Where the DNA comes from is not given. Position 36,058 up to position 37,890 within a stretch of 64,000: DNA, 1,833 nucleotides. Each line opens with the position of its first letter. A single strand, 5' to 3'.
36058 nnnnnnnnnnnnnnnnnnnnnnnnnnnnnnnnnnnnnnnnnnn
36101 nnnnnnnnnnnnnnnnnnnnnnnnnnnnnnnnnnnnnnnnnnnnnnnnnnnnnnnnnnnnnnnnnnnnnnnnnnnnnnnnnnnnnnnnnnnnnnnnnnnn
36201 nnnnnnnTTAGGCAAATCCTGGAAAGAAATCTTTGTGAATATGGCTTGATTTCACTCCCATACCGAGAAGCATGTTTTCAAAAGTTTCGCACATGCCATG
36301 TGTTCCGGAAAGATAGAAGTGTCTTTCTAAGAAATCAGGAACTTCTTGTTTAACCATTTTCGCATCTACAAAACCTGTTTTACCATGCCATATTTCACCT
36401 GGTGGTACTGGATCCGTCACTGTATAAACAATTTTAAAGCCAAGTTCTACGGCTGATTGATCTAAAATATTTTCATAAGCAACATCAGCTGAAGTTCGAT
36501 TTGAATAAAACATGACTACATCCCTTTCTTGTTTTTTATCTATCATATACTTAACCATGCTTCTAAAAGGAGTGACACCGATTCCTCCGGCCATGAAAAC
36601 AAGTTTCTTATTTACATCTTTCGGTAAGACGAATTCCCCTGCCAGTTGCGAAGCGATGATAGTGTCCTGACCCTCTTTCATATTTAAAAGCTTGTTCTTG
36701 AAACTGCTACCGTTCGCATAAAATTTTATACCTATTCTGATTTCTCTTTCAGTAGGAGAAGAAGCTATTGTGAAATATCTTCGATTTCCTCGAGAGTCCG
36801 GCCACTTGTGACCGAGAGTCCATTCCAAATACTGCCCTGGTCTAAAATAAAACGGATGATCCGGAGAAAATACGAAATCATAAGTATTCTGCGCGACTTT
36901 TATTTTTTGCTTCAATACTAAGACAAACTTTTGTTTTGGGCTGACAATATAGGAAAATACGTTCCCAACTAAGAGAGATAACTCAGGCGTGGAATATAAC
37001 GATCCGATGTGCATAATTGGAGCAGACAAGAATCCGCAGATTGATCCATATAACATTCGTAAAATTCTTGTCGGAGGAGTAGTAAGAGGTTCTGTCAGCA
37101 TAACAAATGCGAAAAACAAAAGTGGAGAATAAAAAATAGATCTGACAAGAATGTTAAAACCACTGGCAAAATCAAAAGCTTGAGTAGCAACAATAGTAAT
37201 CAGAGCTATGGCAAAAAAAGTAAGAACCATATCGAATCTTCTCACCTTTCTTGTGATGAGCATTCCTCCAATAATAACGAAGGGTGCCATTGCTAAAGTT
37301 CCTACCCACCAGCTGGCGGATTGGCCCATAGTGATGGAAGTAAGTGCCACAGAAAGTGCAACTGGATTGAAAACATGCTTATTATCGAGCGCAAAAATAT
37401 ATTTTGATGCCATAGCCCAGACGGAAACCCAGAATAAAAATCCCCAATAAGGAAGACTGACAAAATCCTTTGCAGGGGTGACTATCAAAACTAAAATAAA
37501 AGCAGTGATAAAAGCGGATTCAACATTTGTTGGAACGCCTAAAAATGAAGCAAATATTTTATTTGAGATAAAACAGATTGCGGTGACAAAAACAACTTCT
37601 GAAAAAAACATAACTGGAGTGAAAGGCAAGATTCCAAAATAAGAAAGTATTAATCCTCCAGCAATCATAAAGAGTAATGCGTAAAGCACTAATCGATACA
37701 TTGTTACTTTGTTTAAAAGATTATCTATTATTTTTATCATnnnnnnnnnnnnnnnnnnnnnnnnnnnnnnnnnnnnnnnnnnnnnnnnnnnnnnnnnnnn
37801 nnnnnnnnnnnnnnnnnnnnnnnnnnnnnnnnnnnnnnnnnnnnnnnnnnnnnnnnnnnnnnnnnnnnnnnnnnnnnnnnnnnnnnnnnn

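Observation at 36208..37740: Unusual membrane-embedded NAD(P)H:flavin oxidoreductase fusion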

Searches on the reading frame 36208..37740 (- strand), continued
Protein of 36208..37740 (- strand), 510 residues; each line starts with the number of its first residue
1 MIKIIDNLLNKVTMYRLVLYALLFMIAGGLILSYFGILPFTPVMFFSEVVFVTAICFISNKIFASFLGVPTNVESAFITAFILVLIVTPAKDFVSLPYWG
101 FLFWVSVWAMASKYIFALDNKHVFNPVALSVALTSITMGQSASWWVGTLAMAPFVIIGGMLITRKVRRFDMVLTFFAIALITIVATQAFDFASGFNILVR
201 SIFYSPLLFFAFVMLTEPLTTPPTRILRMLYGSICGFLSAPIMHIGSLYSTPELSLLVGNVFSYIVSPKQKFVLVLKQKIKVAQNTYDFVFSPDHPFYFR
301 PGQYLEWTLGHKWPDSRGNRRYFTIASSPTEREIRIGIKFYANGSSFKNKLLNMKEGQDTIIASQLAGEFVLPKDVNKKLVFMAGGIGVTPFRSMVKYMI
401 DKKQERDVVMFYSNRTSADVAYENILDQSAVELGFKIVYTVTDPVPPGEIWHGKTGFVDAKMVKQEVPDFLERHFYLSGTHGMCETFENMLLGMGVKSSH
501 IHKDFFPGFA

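Call 55: search_protein_families(library=pfam, proteins=[L036:7520-8863:-, L036:8863-9630:-, L037:9519-9863:-, L038:10793-13345:-, L030:7464-8501:+, L059:1836-4352:+, L075:4672-5151:+, L036:4382-5257:+], max_evalue=0.001)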
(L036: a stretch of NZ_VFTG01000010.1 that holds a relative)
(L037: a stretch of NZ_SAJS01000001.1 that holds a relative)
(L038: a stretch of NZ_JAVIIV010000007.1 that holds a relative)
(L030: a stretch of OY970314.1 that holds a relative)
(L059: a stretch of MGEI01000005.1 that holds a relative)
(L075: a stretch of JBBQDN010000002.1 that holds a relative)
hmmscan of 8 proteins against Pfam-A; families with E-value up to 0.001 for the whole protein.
L036:7520-8863:- (447 aa): 3 families
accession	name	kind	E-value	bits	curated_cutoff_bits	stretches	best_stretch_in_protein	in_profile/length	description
PF02518.31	HATPase_c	-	6.7e-17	62.4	26.4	1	343-445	2-109/111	Histidine kinase-, DNA gyrase B-, and HSP90-like ATPase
PF13581.12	HATPase_c_2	-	3.3e-07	30.8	27.4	1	347-424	36-112/127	Histidine kinase-like ATPase domain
PF14501.12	HATPase_c_5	-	0.0001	22.6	22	1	346-444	5-102/102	GHKL domain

L036:8863-9630:- (255 aa): 2 families
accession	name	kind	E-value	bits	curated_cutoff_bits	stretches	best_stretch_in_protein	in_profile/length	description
PF00072.30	Response_reg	-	8.8e-23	81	30.2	1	37-146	1-110/111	Response regulator receiver domain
PF00486.34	Trans_reg_C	-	1.2e-18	67.3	26.2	1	181-249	3-76/77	Transcriptional regulatory protein, C terminal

L037:9519-9863:- (114 aa): 1 family
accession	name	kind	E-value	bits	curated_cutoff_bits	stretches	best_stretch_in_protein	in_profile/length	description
PF03413.25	PepSY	-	7.5e-06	26.6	24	1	55-109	5-59/60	Peptidase propeptide and YPEB domain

L038:10793-13345:- (850 aa): 6 families
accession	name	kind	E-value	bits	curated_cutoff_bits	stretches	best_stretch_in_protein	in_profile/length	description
PF00122.25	E1-E2_ATPase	-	4.1e-44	150.7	28.1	1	101-289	3-179/181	E1-E2 ATPase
PF00689.26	Cation_ATPase_C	-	1.6e-22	80.6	27.3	1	658-820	1-174/175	Cation transporting ATPase, C-terminus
PF00702.32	Hydrolase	-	1e-14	55.8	26.4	1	307-589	1-191/191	haloacid dehalogenase-like hydrolase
PF00690.31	Cation_ATPase_N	-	1.2e-14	54.2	20.4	1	3-60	11-69/69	Cation transporter/ATPase, N-terminus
PF13246.12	Cation_ATPase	-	3.4e-06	27.4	21.7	1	369-418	41-91/91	Cation transport ATPase (P-type)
PF12710.13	HAD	-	0.00033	21.6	27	0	447-586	47-189/189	haloacid dehalogenase-like hydrolase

L030:7464-8501:+ (345 aa): 10 families
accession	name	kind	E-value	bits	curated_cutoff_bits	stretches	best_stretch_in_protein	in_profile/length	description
PF12146.15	Hydrolase_4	-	1e-14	54.9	27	1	109-226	7-117/239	Serine aminopeptidase, S33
PF02129.25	Peptidase_S15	-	3e-14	53.8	23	1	87-232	2-140/262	X-Pro dipeptidyl-peptidase (S15 family)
PF01738.24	DLH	-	7.4e-12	45.8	21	1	132-323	35-186/217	Dienelactone hydrolase family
PF00326.27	Peptidase_S9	-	1.9e-11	44.3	22.6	1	133-344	9-210/213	Prolyl oligopeptidase family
PF05448.18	AXE1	-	5.2e-09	35.7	21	1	164-329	155-309/321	Acetyl xylan esterase (AXE1)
PF20434.5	BD-FAE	-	5.7e-08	33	26.8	1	106-306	13-215/215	BD-FAE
PF00561.26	Abhydrolase_1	-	8.7e-08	32.6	25.8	1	107-267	1-150/245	alpha/beta hydrolase fold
PF12697.13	Abhydrolase_6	-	3.4e-07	31.6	26.3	1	133-298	22-183/217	Alpha/beta hydrolase family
PF08840.17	BAAT_C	-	0.00026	21.6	20.9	1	171-326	8-161/210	BAAT / Acyl-CoA thioester hydrolase C terminal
PF02230.22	Abhydrolase_2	-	0.00049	20.4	23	0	281-337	157-213/217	Phospholipase/Carboxylesterase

L059:1836-4352:+ (838 aa): 5 families
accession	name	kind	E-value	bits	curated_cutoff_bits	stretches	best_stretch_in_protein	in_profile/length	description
PF00122.25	E1-E2_ATPase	-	3.5e-44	150.9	28.1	1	117-301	4-180/181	E1-E2 ATPase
PF00689.26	Cation_ATPase_C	-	6.3e-25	88.4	27.3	1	667-830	1-174/175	Cation transporting ATPase, C-terminus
PF00690.31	Cation_ATPase_N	-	1.6e-15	56.9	20.4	1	9-75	2-69/69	Cation transporter/ATPase, N-terminus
PF00702.32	Hydrolase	-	4.5e-09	37.4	26.4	1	318-598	1-191/191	haloacid dehalogenase-like hydrolase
PF13246.12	Cation_ATPase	-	5.7e-09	36.3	21.7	1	381-426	44-91/91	Cation transport ATPase (P-type)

L075:4672-5151:+ (159 aa): 0 families

L036:4382-5257:+ (291 aa): 1 family
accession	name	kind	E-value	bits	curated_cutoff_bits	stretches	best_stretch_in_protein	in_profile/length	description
PF04205.19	FMN_bind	-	2.4e-07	31.7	22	1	212-287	2-77/77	FMN-binding domain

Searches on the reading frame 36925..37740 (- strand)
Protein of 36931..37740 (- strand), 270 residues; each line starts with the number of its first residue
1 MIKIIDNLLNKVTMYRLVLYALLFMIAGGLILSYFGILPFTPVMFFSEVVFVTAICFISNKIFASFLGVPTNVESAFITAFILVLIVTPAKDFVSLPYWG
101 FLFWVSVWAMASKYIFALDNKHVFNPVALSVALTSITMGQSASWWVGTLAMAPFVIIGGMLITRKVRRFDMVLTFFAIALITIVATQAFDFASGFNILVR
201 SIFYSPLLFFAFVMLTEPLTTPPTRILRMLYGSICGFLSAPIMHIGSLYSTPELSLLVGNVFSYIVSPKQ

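Call 15: search_solved_structures(query=A2, max_evalue=10, show_alignments=4)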
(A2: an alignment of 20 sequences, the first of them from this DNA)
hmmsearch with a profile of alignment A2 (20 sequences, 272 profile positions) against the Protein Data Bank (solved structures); distinct sequences matched with E-value up to 10: 1.
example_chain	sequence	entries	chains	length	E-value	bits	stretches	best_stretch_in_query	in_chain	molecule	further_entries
8ahx_D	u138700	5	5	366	6e-05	25.8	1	154-264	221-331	Ion-translocating oxidoreductase complex subunit D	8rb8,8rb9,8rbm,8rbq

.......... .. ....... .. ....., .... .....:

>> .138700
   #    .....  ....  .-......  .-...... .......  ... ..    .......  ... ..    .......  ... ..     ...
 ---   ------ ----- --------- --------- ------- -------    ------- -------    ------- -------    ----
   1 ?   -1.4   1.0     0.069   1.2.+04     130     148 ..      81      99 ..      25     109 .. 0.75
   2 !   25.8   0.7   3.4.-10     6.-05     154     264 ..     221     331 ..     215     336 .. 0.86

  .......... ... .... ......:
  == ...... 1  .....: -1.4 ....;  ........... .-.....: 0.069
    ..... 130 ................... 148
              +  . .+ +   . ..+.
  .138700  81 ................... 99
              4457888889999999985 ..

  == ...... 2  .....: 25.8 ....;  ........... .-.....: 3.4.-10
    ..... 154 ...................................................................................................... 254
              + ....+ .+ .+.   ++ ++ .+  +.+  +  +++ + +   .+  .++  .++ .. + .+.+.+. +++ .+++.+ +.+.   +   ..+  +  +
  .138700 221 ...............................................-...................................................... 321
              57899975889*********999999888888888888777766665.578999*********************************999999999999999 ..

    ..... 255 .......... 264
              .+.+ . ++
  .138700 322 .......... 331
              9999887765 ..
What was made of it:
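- Tried and rejected: A family profile of the membrane domain was needed to reach RnfD (call 15).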

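Call 61: search_protein_representatives(protein=window:36931-37740:-)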
Query: 270 residues. Proteins with E-value up to 0.001 (for the whole library): 1407; up to 1e-10: 734; up to 1e-30: 315. The best 150 are listed.
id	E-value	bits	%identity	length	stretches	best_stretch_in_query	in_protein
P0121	9.7e-77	274.5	51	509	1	1-269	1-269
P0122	3.1e-76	272.8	52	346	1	1-269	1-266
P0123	4.0e-68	246.2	49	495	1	1-269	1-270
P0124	9.7e-68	245.0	45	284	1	1-269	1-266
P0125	3.7e-66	239.8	47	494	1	14-270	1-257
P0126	3.0e-65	236.8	52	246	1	1-237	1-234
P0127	5.7e-65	235.9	46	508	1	3-270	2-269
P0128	7.6e-65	235.5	45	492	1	1-270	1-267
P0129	4.1e-64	233.1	44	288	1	2-269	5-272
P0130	4.8e-64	232.9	44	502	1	1-270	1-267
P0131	1.4e-63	231.4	47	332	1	1-269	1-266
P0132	3.4e-61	223.5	48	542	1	2-269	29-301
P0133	3.7e-61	223.4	48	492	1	14-269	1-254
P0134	5.8e-61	222.8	47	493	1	14-268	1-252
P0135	6.4e-61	222.6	54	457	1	3-269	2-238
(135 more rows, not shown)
